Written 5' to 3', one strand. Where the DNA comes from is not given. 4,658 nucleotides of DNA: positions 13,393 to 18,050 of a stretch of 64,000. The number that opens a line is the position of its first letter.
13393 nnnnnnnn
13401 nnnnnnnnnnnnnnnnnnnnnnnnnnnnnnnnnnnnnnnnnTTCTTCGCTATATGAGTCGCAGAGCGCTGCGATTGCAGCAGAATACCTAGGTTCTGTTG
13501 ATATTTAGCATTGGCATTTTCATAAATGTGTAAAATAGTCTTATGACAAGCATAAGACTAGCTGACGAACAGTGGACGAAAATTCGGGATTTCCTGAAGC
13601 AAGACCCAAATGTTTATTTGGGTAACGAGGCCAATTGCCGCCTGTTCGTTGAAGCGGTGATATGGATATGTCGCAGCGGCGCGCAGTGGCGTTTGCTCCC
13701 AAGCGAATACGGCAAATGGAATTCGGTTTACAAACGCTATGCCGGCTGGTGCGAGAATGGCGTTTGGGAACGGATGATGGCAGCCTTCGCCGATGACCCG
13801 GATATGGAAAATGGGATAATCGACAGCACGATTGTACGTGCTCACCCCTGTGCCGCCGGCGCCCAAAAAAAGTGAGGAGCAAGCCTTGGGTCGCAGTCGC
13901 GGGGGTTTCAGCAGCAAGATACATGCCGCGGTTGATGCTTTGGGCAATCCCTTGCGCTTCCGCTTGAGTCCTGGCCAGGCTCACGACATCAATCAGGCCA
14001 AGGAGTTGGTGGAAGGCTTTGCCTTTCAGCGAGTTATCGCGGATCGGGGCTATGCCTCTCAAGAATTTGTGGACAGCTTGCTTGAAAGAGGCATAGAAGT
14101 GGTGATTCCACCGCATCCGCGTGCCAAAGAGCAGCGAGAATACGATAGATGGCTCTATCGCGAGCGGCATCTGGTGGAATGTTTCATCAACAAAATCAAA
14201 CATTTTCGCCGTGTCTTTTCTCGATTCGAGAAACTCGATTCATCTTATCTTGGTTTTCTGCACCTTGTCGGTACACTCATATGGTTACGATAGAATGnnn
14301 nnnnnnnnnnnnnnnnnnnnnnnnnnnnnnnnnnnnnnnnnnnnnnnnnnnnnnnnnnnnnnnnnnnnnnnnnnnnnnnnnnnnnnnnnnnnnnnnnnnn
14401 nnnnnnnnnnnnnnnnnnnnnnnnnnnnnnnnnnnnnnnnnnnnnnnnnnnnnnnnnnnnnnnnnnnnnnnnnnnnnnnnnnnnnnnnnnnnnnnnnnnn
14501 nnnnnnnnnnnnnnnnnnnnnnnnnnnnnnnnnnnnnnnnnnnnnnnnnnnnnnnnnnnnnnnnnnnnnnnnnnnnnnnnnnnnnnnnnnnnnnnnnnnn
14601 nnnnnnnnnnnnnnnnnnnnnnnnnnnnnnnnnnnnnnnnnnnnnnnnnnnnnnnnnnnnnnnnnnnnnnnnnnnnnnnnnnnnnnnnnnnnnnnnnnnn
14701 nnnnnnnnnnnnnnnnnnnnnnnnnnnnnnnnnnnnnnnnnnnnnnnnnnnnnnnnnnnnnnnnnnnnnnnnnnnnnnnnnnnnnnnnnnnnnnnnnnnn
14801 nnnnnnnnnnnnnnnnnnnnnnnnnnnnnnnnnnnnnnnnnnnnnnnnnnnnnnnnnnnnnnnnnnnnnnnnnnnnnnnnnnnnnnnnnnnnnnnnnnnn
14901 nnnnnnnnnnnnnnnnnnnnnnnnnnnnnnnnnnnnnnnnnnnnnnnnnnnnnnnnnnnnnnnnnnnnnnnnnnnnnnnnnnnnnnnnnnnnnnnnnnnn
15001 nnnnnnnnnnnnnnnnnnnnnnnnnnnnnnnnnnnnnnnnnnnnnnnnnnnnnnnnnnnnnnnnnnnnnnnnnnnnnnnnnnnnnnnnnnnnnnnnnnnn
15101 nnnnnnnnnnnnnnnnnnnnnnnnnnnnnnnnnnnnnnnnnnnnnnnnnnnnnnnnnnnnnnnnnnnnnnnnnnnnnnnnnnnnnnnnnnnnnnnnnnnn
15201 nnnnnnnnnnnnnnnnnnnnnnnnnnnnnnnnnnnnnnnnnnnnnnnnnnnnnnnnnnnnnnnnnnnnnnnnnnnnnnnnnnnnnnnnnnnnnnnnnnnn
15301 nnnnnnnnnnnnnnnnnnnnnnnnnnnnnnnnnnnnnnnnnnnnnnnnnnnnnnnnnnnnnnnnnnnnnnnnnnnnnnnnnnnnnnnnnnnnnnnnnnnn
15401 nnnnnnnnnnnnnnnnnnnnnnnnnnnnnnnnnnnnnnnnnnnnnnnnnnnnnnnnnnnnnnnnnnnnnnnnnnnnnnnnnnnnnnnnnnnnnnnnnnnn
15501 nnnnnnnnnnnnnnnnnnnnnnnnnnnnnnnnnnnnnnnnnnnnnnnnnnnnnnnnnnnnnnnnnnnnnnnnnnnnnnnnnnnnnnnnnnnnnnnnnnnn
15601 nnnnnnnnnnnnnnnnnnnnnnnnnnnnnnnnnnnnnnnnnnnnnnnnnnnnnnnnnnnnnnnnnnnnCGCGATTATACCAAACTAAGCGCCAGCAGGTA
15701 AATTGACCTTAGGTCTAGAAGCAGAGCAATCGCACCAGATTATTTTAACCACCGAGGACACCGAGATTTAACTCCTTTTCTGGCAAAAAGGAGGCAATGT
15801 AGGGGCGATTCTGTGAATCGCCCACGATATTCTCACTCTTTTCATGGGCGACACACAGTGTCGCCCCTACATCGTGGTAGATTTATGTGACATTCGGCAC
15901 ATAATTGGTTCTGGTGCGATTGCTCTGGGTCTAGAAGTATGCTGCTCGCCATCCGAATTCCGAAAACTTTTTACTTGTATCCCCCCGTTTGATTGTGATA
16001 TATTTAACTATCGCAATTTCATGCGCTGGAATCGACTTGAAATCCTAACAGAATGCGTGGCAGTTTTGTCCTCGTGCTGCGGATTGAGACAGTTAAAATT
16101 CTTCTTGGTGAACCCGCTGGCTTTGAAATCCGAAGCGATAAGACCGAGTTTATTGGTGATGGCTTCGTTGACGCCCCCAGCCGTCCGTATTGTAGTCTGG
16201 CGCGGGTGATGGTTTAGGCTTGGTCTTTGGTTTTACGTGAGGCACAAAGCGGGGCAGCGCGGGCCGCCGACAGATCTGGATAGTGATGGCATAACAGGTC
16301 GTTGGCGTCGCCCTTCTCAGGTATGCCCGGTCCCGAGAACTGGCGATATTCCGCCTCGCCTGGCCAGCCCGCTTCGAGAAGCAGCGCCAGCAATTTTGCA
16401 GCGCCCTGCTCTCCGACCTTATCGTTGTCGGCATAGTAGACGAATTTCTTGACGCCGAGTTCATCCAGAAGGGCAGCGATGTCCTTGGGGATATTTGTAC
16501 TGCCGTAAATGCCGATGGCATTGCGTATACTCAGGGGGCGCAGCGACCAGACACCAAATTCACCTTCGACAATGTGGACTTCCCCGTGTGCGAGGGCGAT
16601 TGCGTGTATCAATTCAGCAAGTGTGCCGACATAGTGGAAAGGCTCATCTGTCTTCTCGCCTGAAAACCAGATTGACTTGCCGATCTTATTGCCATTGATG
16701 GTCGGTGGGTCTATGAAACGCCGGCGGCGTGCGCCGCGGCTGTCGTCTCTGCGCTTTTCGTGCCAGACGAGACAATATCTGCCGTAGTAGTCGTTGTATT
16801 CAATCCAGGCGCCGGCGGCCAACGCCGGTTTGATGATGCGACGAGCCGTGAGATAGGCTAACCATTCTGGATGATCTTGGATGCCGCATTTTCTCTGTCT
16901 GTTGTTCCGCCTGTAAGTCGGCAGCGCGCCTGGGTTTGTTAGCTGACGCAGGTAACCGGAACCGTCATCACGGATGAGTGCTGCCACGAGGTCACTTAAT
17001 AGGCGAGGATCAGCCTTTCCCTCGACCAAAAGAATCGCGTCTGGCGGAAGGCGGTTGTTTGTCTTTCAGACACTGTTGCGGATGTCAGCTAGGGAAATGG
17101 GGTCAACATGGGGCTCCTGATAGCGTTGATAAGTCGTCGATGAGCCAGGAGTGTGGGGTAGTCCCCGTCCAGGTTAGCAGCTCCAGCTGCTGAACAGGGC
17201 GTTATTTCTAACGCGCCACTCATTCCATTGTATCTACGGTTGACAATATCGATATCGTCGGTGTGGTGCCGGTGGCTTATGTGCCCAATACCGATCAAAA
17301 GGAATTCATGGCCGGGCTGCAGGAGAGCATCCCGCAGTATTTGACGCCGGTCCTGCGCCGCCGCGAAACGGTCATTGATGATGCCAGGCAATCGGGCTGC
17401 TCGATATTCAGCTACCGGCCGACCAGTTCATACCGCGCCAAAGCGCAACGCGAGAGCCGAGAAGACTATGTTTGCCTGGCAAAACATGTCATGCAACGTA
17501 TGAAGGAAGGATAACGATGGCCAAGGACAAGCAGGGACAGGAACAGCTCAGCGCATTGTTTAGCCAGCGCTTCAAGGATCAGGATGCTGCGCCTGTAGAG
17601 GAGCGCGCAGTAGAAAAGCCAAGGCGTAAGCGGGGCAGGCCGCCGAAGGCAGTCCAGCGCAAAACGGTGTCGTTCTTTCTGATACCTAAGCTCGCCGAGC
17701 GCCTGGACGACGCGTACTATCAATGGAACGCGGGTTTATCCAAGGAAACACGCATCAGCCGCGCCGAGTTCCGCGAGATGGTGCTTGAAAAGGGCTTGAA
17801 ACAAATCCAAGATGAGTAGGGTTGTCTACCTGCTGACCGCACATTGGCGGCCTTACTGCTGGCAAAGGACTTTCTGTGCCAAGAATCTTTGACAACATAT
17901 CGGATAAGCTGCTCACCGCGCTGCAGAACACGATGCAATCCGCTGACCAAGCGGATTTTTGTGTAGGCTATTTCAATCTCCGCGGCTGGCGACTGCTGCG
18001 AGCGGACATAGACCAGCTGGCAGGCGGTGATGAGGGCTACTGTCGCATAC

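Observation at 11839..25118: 13.3-kb accessory island: helicase + methylase + (broken) ATPase plus plasmid-type remnants, bounded by an IS and a MITE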

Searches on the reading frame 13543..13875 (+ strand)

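Call 40: search_protein_families(library=pfam, proteins=[window:13543-13875:+], max_evalue=1)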
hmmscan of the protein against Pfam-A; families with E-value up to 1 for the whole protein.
window:13543-13875:+ (110 aa): 1 family
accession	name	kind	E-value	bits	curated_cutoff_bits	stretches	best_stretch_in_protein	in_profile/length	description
PF13340.11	DUF4096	-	2.1e-22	79.6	34.3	1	6-79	1-76/76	Putative transposase of IS4/5 family (DUF4096)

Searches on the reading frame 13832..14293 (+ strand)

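Call 40: search_protein_families(library=pfam, proteins=[window:13832-14293:+], max_evalue=1)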
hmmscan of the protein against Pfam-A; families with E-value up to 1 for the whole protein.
window:13832-14293:+ (153 aa): 4 families
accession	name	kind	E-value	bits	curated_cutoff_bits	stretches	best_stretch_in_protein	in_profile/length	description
PF01609.27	DDE_Tnp_1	-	1.1e-17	64.9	23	1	20-140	30-189/200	Transposase DDE domain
PF13612.12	DDE_Tnp_1_3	-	2.4e-13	50.8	27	1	26-128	44-147/155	Transposase DDE domain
PF13586.12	DDE_Tnp_1_2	-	1.8e-09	38.3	29.2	1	68-153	1-86/86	Transposase DDE domain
PF13359.12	DDE_Tnp_4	-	1.3e-05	25.3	24.8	1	20-128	22-134/158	DDE superfamily endonuclease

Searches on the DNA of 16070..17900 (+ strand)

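Call 39: search_dna_similar(query=window:16070-17900:+, collection=plasmids, mode=distant, max_rows=15)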
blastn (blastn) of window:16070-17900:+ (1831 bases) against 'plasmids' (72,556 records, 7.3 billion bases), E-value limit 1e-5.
No match.

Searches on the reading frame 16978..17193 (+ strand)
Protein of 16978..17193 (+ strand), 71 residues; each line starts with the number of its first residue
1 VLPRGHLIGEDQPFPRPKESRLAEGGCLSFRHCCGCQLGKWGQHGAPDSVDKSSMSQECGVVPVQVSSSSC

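Call 40: search_protein_families(library=pfam, proteins=[window:16978-17193:+], max_evalue=1)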
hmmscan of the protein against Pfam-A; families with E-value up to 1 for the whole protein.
window:16978-17193:+ (71 aa): 1 family
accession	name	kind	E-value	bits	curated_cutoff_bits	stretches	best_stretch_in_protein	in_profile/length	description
PF15670.10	Spem1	-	0.13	12.1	27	1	10-46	184-219/253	Spermatid maturation protein 1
